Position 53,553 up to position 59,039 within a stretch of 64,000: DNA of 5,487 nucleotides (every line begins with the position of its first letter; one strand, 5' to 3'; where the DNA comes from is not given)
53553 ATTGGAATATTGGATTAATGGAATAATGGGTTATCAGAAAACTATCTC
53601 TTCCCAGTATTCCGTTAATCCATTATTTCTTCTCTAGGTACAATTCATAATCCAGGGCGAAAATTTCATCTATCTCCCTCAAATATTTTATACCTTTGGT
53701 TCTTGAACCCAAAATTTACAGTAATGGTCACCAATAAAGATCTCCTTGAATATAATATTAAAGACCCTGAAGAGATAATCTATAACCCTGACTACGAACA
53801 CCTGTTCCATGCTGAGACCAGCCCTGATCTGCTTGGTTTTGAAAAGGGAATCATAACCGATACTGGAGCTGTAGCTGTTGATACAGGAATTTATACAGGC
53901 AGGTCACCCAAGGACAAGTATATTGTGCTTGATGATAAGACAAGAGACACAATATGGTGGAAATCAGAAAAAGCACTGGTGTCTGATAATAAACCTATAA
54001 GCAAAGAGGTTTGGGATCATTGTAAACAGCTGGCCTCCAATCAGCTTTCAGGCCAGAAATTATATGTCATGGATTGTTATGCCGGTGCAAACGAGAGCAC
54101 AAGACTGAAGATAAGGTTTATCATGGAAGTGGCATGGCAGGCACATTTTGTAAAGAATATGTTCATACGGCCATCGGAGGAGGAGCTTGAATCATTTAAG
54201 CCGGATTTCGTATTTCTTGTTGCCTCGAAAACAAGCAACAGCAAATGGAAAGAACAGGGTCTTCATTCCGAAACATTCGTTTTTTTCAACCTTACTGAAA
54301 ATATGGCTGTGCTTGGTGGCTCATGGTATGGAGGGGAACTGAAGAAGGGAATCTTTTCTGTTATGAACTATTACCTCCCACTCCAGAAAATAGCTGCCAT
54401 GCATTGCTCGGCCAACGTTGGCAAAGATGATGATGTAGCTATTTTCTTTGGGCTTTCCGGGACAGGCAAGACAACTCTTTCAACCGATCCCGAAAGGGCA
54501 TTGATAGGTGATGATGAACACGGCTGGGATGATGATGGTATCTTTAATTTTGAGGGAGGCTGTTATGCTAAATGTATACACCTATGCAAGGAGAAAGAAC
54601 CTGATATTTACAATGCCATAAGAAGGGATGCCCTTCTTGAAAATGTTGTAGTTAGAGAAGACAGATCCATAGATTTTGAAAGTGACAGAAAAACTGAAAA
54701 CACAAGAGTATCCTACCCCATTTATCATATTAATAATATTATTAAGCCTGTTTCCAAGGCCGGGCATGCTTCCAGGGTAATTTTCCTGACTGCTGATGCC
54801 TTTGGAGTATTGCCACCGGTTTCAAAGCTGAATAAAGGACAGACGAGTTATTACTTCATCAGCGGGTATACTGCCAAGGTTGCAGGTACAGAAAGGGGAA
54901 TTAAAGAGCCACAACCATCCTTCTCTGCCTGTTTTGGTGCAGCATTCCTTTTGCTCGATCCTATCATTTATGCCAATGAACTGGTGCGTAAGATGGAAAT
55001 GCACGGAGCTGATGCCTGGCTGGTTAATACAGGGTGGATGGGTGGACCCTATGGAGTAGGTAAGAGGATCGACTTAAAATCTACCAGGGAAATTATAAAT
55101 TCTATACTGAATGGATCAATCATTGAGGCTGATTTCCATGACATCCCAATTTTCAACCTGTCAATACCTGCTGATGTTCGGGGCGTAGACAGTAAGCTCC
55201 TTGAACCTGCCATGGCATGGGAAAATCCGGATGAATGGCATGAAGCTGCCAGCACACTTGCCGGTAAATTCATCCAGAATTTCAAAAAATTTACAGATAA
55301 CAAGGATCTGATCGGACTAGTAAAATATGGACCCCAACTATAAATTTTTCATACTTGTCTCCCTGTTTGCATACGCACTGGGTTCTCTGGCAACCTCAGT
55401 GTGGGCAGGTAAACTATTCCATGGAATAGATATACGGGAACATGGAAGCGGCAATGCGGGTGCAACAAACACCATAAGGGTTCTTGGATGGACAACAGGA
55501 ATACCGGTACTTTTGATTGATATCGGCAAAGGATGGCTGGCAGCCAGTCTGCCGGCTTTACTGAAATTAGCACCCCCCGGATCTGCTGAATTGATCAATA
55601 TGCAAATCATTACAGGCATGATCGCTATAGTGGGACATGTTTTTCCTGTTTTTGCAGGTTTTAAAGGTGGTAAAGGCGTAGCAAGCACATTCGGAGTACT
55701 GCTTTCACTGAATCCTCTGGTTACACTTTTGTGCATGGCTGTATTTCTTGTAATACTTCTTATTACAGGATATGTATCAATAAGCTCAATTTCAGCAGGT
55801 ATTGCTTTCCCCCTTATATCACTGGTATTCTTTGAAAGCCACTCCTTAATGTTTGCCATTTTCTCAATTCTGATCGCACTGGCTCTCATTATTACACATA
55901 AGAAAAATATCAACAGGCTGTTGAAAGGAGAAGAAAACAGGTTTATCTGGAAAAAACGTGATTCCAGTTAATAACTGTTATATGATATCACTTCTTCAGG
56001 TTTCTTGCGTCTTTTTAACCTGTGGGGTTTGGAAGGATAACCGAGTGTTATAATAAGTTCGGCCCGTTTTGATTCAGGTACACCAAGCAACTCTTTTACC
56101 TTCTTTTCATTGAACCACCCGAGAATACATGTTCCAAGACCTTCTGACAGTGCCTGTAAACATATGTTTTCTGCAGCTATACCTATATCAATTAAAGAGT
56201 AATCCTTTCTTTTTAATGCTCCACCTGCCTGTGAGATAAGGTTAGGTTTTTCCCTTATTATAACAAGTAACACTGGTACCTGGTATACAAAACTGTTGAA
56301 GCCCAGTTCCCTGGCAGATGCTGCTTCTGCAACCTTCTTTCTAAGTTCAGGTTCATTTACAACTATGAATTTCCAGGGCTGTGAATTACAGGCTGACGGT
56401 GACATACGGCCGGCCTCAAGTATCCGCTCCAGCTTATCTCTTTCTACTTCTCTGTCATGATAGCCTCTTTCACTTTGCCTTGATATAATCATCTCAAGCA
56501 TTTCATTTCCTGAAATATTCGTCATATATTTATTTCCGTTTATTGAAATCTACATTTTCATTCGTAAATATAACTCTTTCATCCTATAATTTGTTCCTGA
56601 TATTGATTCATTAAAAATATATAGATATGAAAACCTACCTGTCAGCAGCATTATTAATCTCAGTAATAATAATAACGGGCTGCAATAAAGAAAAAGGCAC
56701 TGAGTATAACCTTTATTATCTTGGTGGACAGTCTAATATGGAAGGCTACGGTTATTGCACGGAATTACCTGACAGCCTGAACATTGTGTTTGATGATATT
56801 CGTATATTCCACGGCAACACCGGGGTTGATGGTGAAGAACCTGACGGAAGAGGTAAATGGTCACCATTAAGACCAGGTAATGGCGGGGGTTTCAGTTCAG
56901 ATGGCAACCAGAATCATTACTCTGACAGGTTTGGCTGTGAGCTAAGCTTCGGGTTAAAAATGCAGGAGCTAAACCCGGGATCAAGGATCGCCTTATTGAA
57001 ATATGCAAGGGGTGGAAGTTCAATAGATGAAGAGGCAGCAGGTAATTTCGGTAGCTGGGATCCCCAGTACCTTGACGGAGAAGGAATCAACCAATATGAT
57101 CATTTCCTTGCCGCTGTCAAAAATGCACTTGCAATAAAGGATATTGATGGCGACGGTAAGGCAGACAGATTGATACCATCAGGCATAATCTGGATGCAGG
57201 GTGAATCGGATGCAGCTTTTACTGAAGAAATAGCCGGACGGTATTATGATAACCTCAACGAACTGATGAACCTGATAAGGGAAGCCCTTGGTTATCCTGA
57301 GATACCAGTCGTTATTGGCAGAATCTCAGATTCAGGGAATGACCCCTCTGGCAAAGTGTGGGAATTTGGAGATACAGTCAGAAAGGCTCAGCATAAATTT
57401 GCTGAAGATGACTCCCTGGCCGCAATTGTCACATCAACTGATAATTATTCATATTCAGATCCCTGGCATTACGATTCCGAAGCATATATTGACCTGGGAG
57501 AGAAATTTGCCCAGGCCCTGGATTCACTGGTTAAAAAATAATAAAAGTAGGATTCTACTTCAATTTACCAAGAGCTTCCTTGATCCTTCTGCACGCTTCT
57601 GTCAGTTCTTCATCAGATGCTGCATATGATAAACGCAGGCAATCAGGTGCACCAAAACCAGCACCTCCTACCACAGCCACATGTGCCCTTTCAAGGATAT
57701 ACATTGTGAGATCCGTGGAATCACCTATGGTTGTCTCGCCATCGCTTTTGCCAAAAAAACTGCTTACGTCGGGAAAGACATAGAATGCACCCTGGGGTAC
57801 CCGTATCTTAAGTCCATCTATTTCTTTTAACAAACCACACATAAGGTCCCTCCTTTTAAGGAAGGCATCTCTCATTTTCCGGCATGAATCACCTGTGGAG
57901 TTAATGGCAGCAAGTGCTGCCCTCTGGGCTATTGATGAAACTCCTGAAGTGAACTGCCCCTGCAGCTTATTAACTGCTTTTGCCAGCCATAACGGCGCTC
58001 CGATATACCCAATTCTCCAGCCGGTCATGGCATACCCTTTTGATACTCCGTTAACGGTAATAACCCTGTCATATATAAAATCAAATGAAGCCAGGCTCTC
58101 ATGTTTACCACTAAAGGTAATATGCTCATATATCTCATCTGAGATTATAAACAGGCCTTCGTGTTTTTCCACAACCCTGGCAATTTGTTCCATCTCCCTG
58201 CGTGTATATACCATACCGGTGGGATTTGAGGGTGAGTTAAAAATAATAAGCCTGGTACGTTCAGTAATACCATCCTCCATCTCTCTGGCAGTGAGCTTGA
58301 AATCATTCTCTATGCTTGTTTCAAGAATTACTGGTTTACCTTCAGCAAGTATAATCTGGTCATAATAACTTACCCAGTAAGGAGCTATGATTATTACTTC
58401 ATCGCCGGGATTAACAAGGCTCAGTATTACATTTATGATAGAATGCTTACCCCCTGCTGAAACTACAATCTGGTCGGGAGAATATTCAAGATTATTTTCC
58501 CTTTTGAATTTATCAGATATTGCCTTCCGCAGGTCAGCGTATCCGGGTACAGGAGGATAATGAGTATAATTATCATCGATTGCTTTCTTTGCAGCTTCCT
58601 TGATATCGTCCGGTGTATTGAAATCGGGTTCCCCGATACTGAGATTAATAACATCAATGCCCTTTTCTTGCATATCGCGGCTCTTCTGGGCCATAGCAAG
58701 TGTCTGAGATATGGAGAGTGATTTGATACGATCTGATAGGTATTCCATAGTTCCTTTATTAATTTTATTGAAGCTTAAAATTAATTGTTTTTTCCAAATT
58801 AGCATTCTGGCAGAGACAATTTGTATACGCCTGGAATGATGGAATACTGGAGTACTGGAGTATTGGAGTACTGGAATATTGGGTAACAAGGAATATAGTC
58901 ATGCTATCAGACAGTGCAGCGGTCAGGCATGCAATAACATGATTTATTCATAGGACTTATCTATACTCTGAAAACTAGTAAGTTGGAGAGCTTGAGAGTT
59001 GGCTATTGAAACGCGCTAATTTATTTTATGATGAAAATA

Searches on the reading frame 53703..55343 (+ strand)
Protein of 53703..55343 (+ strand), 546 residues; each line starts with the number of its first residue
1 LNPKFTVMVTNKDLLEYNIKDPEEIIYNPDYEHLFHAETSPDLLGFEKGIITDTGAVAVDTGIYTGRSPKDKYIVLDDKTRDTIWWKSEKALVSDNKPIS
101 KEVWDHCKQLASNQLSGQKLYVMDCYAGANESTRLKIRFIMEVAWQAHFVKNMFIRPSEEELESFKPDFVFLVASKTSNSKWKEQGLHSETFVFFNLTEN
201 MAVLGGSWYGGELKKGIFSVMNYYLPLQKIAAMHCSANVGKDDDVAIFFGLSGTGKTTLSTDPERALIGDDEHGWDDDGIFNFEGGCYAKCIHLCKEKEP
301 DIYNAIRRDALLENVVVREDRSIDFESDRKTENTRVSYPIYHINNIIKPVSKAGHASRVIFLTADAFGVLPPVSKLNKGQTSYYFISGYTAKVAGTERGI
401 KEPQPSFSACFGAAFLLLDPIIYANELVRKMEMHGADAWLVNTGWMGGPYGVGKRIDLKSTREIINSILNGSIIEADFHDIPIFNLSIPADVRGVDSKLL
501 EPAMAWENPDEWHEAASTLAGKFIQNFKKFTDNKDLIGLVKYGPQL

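Call 51: search_protein_families(library=pfam, proteins=[window:53703-55343:+], max_evalue=0.00001)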
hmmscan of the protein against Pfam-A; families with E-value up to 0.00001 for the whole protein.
window:53703-55343:+ (546 aa): 1 family
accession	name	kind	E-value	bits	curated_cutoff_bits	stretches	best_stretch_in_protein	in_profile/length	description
PF01293.25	PEPCK_ATP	-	1.9e-207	690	26.5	1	24-497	2-464/465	Phosphoenolpyruvate carboxykinase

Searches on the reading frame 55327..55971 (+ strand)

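Call 51: search_protein_families(library=pfam, proteins=[window:55327-55971:+], max_evalue=0.00001)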
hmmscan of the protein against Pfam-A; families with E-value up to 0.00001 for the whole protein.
window:55327-55971:+ (214 aa): 1 family
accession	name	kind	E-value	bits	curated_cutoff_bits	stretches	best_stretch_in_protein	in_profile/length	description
PF02660.20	G3P_acyltransf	-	5.3e-53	179.9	24.1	1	14-198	1-164/164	Glycerol-3-phosphate acyltransferase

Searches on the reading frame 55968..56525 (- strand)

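Call 51: search_protein_families(library=pfam, proteins=[window:55968-56525:-], max_evalue=0.00001)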
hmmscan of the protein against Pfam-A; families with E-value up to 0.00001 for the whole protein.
window:55968-56525:- (185 aa): 2 families
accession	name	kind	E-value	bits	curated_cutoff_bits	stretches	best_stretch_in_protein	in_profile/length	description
PF00881.29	Nitroreductase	-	1.5e-35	123.3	23.5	2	73-163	80-167/167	Nitroreductase family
PF14512.11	TM1586_NiRdase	-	2.8e-17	63.5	27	2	107-183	77-152/215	Putative TM nitroreductase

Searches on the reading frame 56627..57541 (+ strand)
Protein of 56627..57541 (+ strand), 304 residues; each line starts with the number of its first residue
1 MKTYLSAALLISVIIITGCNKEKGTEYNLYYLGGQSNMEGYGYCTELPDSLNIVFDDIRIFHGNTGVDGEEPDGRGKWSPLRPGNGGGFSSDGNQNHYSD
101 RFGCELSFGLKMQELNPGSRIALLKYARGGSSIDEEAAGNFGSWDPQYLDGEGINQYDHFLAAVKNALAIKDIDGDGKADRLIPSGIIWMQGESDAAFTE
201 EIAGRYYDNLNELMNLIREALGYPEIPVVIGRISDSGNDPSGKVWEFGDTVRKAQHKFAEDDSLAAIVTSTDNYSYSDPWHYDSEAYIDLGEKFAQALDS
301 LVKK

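Call 51: search_protein_families(library=pfam, proteins=[window:56627-57541:+], max_evalue=0.00001)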
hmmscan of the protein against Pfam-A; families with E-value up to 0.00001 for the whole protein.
window:56627-57541:+ (304 aa): 1 family
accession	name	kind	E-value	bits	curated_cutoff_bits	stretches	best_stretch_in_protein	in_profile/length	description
PF03629.24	SASA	-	9.6e-30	104.3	24.8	1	28-298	3-224/226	Carbohydrate esterase, sialic acid-specific acetylesterase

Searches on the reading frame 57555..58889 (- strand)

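Call 51: search_protein_families(library=pfam, proteins=[window:57555-58889:-], max_evalue=0.00001)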
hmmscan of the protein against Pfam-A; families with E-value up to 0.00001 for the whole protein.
window:57555-58889:- (444 aa): 2 families
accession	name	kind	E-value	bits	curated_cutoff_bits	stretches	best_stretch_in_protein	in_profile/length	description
PF00155.27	Aminotran_1_2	-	1.3e-78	265.1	19.7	1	79-436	2-361/361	Aminotransferase class I and II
PF01053.26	Cys_Met_Meta_PP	-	5.1e-06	25.7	27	0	139-251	68-173/381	Cys/Met metabolism PLP-dependent enzyme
